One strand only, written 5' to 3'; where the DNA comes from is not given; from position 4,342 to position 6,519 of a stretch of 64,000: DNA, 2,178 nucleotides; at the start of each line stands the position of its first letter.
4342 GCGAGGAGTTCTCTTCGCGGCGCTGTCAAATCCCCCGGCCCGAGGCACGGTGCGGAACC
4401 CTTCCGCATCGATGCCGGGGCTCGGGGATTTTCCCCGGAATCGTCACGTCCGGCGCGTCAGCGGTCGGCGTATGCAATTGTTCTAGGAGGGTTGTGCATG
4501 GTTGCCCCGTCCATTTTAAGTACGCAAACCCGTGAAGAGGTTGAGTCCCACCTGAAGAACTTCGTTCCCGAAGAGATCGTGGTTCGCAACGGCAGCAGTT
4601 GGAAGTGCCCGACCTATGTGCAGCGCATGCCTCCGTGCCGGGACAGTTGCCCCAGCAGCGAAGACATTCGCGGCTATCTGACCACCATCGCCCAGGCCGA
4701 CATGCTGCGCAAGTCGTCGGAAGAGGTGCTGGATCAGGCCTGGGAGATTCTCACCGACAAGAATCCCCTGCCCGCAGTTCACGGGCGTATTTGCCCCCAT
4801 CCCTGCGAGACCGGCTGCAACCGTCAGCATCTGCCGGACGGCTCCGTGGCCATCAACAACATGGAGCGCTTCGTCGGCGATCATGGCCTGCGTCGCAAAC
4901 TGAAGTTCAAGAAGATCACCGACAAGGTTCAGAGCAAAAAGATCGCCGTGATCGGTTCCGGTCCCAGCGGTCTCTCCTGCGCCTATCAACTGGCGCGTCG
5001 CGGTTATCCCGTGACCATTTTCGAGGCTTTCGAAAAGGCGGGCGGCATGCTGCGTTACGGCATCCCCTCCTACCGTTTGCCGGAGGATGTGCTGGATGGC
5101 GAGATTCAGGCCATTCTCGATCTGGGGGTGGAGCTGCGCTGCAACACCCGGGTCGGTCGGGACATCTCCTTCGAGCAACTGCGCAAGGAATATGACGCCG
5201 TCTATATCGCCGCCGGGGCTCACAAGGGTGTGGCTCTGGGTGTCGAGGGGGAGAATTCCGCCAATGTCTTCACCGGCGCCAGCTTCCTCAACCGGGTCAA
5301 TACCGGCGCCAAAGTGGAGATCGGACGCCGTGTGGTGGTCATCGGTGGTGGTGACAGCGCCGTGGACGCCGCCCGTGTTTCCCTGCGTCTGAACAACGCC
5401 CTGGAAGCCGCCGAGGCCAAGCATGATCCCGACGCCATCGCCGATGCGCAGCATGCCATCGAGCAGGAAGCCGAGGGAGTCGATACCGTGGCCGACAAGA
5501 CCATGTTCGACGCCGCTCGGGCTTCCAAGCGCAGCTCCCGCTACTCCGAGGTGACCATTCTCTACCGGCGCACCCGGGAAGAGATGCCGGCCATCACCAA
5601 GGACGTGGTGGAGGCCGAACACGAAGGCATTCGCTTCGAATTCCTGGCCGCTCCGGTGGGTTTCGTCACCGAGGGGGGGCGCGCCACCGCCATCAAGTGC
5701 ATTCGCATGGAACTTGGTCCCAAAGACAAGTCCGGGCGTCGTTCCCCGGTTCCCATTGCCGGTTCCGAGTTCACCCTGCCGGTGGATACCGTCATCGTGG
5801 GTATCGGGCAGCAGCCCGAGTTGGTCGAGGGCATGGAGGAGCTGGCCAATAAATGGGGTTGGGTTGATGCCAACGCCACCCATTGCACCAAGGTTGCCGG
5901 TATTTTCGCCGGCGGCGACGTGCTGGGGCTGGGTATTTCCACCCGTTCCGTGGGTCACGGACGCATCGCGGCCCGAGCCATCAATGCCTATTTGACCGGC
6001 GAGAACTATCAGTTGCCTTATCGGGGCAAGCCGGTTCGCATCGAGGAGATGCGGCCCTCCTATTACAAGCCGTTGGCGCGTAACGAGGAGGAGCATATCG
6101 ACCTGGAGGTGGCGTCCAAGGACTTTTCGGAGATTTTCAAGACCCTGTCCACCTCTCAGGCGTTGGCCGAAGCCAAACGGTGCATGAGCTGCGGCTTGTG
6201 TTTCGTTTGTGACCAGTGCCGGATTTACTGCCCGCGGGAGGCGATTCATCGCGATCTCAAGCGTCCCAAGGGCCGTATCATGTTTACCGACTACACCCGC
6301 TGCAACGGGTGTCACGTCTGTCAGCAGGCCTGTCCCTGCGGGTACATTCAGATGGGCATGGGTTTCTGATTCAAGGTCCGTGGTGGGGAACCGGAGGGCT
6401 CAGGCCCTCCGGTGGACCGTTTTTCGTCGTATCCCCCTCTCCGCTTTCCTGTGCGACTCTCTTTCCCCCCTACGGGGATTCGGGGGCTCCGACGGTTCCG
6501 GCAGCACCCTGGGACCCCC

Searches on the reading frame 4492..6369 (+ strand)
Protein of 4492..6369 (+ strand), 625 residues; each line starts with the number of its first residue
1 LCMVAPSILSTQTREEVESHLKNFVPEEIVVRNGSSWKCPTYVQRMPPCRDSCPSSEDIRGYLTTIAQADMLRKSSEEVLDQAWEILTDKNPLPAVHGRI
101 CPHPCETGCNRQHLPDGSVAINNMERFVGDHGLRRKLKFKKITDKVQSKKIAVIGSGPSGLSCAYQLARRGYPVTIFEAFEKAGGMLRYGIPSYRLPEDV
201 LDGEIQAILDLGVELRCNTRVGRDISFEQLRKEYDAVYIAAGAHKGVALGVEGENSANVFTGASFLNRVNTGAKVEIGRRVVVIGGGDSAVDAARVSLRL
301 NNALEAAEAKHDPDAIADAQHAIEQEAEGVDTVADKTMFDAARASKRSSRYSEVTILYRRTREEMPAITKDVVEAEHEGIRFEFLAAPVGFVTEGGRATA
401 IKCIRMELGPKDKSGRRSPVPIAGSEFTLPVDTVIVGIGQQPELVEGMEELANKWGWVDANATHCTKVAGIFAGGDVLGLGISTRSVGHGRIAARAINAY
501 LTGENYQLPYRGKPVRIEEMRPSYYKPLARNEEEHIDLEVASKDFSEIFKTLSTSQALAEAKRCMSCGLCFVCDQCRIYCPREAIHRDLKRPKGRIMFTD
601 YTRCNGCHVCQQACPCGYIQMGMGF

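Call 40: search_protein_families(library=pfam, proteins=[window:4492-6369:+], max_evalue=0.001)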
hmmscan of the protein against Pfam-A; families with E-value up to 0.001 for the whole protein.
window:4492-6369:+ (625 aa): 15 families
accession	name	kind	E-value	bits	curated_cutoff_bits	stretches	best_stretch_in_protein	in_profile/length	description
PF07992.20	Pyr_redox_2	-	7.3e-26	91.7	26.1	1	150-484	2-278/291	Pyridine nucleotide-disulphide oxidoreductase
PF14691.11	Fer4_20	-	3.5e-17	62.7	25.8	1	46-133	29-109/113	Dihydroprymidine dehydrogenase domain II, 4Fe-4S cluster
PF13450.12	NAD_binding_8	-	5.8e-09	36.5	21.9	1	153-188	1-36/68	NAD(P)-binding Rossmann-like domain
PF00070.33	Pyr_redox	-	2.2e-08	34.9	22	1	150-182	1-33/82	Pyridine nucleotide-disulphide oxidoreductase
PF01266.30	DAO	-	4.5e-08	33.5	27.9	1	150-184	1-35/353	FAD dependent oxidoreductase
PF13738.12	Pyr_redox_3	-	9.8e-08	32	30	0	237-304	128-190/305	Pyridine nucleotide-disulphide oxidoreductase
PF01946.23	Thi4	-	5.6e-06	26.2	26.2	1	144-186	13-56/235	Thi4 family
PF12831.13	FAD_oxidored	-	1.5e-05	24.9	27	1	151-188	2-39/416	FAD dependent oxidoreductase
PF00743.25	FMO-like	-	2.3e-05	23.5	22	0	232-295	137-200/532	Flavin-binding monooxygenase-like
PF01593.30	Amino_oxidase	-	2.4e-05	24.3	19.8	1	159-185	2-28/443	Flavin containing amine oxidoreductase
PF03486.20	HI0933_like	-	2.6e-05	24.2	50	1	150-185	2-37/244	HI0933-like protein Rossmann domain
PF00890.30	FAD_binding_2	-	3.8e-05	23.5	20.4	1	151-187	2-38/414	FAD binding domain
PF13434.12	Lys_Orn_oxgnase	-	0.00042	20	21.3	0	238-300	152-210/339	L-lysine 6-monooxygenase/L-ornithine 5-monooxygenase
PF12797.12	Fer4_2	-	0.00043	20.5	24.5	1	596-615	2-21/22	4Fe-4S binding domain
PF01262.27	AlaDh_PNT_C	-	0.00086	19.2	23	0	260-312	3-62/214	Alanine dehydrogenase/PNT, C-terminal domain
